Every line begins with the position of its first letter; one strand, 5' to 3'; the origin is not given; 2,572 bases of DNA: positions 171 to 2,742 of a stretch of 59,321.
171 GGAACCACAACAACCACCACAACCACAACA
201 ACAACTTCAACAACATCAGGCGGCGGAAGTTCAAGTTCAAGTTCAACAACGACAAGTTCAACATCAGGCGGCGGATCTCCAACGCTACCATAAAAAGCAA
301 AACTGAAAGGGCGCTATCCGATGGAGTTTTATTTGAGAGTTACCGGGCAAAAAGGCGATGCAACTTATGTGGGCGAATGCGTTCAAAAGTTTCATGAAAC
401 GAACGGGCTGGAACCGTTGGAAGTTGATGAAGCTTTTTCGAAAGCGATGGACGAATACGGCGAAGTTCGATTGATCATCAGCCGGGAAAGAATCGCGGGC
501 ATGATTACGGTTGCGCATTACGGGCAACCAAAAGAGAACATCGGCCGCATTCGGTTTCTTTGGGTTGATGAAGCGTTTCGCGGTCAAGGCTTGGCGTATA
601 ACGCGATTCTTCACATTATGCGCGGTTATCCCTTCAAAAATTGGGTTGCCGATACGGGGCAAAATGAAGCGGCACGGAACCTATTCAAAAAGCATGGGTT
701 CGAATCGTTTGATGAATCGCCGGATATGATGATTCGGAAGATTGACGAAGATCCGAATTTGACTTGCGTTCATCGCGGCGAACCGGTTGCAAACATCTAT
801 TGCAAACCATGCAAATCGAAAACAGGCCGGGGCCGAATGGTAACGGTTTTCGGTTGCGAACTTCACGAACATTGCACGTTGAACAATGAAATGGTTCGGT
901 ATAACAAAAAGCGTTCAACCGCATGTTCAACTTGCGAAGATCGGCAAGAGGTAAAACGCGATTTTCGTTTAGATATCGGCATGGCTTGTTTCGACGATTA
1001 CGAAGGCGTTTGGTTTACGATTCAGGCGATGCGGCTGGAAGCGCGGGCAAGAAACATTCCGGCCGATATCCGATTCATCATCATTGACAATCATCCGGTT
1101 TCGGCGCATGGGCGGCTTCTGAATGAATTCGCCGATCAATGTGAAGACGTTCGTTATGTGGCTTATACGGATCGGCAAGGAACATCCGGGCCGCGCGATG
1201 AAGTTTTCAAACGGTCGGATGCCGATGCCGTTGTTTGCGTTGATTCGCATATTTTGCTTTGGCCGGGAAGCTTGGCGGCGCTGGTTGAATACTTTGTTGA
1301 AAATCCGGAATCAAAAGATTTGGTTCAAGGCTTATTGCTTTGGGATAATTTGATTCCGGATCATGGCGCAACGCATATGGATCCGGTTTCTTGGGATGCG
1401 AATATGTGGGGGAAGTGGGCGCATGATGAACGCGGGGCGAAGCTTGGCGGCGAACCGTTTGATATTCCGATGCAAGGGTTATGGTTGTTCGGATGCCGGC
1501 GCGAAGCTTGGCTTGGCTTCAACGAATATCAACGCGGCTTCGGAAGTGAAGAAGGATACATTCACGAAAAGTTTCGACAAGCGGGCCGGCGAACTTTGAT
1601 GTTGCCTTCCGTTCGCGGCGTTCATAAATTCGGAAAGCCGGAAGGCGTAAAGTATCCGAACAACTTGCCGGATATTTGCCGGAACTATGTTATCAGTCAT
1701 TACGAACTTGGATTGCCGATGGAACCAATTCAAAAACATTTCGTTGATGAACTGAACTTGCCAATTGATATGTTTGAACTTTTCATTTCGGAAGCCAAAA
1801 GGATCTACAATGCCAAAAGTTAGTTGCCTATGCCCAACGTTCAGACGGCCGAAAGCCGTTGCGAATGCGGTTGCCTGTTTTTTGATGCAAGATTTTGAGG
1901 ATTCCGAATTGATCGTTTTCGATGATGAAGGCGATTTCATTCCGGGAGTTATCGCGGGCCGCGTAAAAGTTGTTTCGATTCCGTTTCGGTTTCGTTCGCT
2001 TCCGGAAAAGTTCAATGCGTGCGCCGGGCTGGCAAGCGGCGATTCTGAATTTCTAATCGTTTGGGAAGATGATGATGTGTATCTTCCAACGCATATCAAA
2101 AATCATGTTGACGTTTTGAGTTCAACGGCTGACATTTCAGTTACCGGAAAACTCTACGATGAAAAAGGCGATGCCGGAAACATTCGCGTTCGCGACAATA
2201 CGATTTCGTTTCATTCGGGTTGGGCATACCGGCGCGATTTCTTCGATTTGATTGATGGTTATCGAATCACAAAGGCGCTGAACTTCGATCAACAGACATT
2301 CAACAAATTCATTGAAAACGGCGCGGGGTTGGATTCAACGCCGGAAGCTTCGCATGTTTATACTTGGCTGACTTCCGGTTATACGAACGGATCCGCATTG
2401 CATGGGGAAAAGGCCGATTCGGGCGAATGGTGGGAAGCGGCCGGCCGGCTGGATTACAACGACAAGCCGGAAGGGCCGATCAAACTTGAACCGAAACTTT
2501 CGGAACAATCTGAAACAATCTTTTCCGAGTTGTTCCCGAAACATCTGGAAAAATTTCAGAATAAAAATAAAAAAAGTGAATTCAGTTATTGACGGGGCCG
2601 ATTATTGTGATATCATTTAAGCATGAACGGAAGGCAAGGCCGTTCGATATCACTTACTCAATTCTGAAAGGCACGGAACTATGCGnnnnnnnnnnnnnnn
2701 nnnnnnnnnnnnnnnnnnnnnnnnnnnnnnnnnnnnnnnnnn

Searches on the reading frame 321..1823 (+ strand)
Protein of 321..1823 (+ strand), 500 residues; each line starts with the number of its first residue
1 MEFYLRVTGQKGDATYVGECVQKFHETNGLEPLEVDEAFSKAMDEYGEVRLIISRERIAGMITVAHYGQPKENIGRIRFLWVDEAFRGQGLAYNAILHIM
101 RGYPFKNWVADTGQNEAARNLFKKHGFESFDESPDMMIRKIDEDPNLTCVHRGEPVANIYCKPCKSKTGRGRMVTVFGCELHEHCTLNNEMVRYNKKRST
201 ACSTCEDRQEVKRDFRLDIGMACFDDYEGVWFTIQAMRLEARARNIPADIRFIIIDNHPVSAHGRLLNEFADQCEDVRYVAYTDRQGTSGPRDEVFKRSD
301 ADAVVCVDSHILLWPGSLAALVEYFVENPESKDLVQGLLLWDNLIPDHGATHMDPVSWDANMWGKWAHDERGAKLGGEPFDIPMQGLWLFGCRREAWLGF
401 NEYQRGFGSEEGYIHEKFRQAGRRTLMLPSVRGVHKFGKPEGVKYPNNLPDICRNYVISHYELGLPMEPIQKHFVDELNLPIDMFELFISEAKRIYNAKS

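Call 12: search_protein_families(library=phrogs, proteins=[window:321-1823:+], max_evalue=0.001)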
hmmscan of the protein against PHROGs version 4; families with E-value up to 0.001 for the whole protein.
window:321-1823:+ (500 aa): 2 families
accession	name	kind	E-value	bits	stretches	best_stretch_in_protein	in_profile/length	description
phrog_1249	-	other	2.4e-06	28.4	1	47-143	59-165/180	acetyltransferase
phrog_3810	-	other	5.7e-05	24.1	1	52-129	65-144/155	acetyltransferase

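Call 51: search_protein_families(library=pfam, proteins=[window:321-1823:+], max_evalue=0.01)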
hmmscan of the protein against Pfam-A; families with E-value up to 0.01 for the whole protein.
window:321-1823:+ (500 aa): 5 families
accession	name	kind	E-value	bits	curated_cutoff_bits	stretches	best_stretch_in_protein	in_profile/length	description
PF00583.31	Acetyltransf_1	-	2.2e-08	34.8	20.7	1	52-127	38-116/116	Acetyltransferase (GNAT) family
PF00535.33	Glycos_transf_2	-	2e-07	31.5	23.3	1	246-330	24-108/168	Glycosyl transferase family 2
PF13508.13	Acetyltransf_7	-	2.8e-06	28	27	1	56-128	12-83/84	Acetyltransferase (GNAT) domain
PF13673.13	Acetyltransf_10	-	0.0016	18.9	23.6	1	36-131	19-111/128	Acetyltransferase (GNAT) domain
PF13641.12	Glyco_tranf_2_3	-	0.0024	18.4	27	1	264-432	45-208/230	Glycosyltransferase like family 2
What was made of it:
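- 321..1823 (+): GNAT acetyltransferase fused to a GT2 glycosyltransferase, directly after the poly-Thr protein. Acetyltransf_1 scores 34.8 bits and Glycos_transf_2 scores 31.5 bits (call 51).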

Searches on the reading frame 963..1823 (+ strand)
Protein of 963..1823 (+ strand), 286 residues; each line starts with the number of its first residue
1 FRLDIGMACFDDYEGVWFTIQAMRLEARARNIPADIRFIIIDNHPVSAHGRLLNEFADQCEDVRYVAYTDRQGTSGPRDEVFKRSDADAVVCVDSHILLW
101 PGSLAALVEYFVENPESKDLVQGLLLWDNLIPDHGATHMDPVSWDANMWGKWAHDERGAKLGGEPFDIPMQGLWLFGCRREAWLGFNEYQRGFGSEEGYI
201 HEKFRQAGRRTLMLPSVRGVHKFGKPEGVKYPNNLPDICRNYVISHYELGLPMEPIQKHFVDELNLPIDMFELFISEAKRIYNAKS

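Call 100: find_related_loci(query=A5, collection=viral_contigs, flank=9000)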
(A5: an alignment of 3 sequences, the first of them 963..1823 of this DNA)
Query A5 (286 aa) in viral_contigs; peptide patterns used: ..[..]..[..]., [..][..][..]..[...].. (x = any residue, [..] = any of these).
79 stretches matched a pattern; 6 encode a relative of the query (tblastn E <= 1e-3); 6 distinct loci.
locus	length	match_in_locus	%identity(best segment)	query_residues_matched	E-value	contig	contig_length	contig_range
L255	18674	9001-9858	79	1-286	5e-158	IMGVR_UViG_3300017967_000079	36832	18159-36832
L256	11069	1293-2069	37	2-265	4e-59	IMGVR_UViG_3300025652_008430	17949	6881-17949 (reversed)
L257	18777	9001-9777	37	2-265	1e-58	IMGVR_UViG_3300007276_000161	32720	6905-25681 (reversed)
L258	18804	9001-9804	36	3-283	2e-54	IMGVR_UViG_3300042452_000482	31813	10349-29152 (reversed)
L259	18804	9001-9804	36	3-283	2e-54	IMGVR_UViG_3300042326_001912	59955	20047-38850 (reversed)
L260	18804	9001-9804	36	3-283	2e-54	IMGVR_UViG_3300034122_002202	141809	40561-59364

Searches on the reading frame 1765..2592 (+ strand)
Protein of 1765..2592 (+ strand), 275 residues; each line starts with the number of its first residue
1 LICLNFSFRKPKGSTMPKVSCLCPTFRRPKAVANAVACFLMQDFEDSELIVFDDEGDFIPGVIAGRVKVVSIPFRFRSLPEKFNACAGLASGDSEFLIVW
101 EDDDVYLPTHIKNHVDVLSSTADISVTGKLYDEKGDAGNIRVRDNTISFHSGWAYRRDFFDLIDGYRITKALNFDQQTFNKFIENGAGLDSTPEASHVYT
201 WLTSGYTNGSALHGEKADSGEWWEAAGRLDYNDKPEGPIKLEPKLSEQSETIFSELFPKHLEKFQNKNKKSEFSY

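Call 51: search_protein_families(library=pfam, proteins=[window:1765-2592:+], max_evalue=0.01)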
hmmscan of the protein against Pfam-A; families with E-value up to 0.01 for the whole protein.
window:1765-2592:+ (275 aa): 1 family
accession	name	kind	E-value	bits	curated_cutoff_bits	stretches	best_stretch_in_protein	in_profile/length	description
PF00535.33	Glycos_transf_2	-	3.5e-08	34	23.3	1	21-153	2-132/168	Glycosyl transferase family 2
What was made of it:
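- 1810..2592 (+): Second GT2 glycosyltransferase (the ORF is listed from TTG 1765). Glycos_transf_2 scores 34 bits (call 51).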
